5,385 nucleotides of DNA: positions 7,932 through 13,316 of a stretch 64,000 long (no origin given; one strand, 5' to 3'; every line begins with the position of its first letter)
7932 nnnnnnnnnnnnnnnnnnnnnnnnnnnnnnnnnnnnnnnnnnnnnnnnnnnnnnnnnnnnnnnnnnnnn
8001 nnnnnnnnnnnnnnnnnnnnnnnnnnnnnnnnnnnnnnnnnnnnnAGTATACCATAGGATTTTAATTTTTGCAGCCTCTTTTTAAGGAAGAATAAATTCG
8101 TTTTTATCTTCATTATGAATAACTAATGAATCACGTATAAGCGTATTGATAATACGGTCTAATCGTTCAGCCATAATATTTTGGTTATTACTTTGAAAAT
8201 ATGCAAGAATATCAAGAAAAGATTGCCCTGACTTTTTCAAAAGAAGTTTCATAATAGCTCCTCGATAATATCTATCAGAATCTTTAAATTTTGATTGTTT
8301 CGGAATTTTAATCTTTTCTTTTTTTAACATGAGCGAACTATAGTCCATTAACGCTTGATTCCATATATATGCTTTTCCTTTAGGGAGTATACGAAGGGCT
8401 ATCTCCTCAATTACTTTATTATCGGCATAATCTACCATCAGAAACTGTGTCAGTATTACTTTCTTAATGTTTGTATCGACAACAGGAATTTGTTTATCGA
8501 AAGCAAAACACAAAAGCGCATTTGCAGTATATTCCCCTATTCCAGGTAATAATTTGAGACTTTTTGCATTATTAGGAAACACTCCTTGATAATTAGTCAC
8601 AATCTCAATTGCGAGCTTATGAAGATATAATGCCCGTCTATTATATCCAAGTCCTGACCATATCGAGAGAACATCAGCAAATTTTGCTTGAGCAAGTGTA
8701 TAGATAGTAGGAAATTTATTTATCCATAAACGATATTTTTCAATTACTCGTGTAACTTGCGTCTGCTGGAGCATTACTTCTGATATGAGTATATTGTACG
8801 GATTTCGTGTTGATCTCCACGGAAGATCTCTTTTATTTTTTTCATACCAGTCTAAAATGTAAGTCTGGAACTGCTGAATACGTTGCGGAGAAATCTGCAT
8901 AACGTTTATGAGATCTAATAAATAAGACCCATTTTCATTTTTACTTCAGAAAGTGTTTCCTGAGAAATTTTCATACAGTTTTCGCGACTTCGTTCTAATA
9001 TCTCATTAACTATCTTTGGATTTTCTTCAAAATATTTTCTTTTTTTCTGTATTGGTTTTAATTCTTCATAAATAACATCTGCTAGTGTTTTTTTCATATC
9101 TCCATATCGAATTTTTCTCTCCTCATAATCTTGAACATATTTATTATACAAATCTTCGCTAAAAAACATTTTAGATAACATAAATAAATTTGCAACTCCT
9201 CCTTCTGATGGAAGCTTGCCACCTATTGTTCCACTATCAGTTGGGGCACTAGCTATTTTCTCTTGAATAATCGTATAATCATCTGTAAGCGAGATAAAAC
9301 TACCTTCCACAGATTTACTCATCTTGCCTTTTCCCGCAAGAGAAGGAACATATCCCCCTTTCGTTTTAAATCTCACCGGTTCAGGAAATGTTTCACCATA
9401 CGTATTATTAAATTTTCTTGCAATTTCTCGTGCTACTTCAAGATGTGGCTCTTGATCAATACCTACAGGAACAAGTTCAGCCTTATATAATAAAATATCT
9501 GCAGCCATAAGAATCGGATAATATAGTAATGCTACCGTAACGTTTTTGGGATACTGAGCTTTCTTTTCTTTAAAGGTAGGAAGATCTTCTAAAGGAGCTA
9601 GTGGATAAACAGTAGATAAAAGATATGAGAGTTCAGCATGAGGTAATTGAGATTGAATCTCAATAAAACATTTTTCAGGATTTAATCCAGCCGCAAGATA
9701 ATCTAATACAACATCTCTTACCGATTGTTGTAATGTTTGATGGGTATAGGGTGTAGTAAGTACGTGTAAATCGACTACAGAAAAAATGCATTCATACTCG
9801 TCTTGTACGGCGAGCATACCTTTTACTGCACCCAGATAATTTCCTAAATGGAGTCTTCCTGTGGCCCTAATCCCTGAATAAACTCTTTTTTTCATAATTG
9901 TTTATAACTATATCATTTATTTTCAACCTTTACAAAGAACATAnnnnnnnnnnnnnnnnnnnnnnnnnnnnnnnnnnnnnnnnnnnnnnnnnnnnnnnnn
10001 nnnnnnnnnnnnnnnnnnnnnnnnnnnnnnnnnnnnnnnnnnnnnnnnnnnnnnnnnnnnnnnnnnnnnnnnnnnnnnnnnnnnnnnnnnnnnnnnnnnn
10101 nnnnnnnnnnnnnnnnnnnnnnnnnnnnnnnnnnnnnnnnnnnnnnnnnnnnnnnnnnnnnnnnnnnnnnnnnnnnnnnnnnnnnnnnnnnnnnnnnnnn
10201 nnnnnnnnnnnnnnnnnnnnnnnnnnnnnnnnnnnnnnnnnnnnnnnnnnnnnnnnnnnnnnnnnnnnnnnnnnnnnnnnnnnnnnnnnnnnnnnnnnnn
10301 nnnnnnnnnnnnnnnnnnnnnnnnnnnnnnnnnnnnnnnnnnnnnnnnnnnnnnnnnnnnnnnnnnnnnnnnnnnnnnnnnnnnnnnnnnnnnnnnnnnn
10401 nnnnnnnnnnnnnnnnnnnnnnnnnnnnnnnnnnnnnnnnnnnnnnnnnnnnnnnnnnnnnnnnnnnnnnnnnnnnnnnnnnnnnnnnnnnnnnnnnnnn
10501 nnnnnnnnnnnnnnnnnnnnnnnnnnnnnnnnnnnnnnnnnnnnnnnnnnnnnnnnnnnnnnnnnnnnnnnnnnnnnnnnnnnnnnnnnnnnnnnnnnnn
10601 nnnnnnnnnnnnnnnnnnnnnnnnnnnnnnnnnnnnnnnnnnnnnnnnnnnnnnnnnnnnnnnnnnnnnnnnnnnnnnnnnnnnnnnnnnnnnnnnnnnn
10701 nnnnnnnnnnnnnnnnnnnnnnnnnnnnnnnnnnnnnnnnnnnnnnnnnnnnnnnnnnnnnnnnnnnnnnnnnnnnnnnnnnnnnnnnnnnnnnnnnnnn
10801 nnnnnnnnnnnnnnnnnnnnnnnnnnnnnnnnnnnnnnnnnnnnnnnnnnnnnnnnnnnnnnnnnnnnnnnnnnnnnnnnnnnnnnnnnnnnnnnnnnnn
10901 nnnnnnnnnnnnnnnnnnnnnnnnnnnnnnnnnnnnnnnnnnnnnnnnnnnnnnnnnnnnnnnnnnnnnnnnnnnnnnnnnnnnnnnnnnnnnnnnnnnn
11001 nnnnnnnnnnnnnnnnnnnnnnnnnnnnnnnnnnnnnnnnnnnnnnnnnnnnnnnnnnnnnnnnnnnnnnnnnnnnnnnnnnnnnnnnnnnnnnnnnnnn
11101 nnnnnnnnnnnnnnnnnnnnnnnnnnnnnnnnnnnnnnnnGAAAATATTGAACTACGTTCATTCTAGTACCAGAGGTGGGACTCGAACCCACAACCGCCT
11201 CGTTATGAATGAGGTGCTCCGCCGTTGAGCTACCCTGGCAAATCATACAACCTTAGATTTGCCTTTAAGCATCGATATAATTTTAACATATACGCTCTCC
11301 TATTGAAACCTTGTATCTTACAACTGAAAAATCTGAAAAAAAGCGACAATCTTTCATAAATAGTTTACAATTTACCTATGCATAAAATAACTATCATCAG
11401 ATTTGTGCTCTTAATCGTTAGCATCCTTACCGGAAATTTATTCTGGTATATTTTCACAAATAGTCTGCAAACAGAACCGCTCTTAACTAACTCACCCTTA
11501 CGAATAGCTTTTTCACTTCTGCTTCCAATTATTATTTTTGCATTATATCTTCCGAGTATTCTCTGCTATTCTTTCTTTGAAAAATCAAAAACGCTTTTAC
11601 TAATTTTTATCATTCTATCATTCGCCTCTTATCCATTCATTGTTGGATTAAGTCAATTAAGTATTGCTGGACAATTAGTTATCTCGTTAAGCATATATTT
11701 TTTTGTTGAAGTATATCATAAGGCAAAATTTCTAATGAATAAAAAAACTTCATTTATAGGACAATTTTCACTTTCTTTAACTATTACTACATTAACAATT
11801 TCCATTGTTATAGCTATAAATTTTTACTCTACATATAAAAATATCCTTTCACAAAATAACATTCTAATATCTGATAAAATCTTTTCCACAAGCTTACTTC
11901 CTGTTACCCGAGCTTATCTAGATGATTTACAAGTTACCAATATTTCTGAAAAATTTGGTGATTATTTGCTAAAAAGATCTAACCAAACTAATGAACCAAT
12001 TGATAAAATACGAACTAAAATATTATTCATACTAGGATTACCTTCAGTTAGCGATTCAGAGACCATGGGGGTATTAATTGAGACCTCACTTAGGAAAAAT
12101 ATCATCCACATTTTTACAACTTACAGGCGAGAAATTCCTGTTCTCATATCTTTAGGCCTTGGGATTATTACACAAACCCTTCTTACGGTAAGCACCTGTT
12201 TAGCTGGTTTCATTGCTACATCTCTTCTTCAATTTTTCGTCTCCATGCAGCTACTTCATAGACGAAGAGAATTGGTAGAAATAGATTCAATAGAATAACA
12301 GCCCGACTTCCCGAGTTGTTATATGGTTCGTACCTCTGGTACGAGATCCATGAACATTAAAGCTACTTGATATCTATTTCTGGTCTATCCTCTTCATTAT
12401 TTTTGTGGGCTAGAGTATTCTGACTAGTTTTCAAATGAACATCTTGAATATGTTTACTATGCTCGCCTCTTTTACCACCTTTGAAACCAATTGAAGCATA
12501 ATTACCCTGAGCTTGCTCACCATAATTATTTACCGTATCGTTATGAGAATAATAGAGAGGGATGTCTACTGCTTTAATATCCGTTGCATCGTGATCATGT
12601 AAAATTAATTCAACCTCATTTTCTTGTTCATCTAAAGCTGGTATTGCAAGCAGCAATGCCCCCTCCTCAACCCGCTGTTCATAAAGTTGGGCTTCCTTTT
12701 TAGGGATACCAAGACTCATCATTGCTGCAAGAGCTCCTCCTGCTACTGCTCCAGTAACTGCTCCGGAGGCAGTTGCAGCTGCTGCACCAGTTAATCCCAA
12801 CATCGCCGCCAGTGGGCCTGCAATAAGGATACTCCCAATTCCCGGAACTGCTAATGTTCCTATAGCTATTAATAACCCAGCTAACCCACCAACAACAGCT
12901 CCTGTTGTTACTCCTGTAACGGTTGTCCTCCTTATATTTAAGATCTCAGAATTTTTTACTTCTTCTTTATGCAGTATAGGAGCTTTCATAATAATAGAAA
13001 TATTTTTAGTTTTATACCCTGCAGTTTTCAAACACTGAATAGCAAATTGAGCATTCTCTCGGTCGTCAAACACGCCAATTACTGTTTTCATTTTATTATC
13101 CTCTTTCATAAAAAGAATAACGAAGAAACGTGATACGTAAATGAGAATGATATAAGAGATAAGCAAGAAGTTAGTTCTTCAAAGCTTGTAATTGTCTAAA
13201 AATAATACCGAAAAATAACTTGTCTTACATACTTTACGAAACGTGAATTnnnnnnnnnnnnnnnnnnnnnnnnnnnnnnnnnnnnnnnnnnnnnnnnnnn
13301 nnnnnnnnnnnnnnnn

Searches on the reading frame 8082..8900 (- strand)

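Call 56: search_protein_families(library=pfam, max_evalue=0.00001, proteins=[window:8082-8900:-])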
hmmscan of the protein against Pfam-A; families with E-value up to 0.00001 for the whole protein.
window:8082-8900:- (272 aa): 2 families
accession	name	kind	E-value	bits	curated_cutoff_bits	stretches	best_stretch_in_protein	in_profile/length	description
PF00730.31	HhH-GPD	-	3.3e-17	63.2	26.2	1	39-173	1-107/108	HhH-GPD superfamily base excision DNA repair protein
PF00633.29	HHH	-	1.9e-07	31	24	1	104-132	2-30/30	Helix-hairpin-helix motif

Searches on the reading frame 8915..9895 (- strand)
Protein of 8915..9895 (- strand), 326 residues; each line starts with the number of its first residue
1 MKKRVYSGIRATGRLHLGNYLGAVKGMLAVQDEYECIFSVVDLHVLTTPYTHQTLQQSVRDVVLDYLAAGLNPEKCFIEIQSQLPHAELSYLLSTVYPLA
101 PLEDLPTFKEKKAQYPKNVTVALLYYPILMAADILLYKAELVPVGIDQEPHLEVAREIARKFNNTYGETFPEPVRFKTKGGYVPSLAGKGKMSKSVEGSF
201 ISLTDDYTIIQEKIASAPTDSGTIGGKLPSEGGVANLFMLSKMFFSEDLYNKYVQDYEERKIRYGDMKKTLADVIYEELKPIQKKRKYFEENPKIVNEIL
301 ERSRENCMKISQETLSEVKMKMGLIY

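Call 56: search_protein_families(library=pfam, max_evalue=0.00001, proteins=[window:8915-9895:-])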
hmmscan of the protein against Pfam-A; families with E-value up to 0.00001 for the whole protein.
window:8915-9895:- (326 aa): 1 family
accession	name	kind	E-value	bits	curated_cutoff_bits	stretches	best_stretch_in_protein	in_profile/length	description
PF00579.31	tRNA-synt_1b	-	7.6e-58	196.6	21.1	1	4-277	7-289/292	tRNA synthetases class I (W and Y)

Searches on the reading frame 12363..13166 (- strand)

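Call 5: search_protein_families(library=pfam, proteins=[window:12363-13166:-])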
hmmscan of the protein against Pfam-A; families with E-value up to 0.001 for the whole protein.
window:12363-13166:- (267 aa): 2 families
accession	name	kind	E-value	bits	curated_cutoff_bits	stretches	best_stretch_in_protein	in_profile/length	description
PF11181.13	YflT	-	1.7e-09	38.5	26.2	1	29-99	2-69/99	Heat induced stress protein YflT domain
PF11821.13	ActD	-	3.8e-06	27.1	25.7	1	28-198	2-169/170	Alternative complex III, ActD subunit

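Call 6: search_protein_families(library=ncbifam, proteins=[window:12363-13166:-])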
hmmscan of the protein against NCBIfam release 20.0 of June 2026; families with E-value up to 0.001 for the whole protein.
window:12363-13166:- (267 aa): 0 families
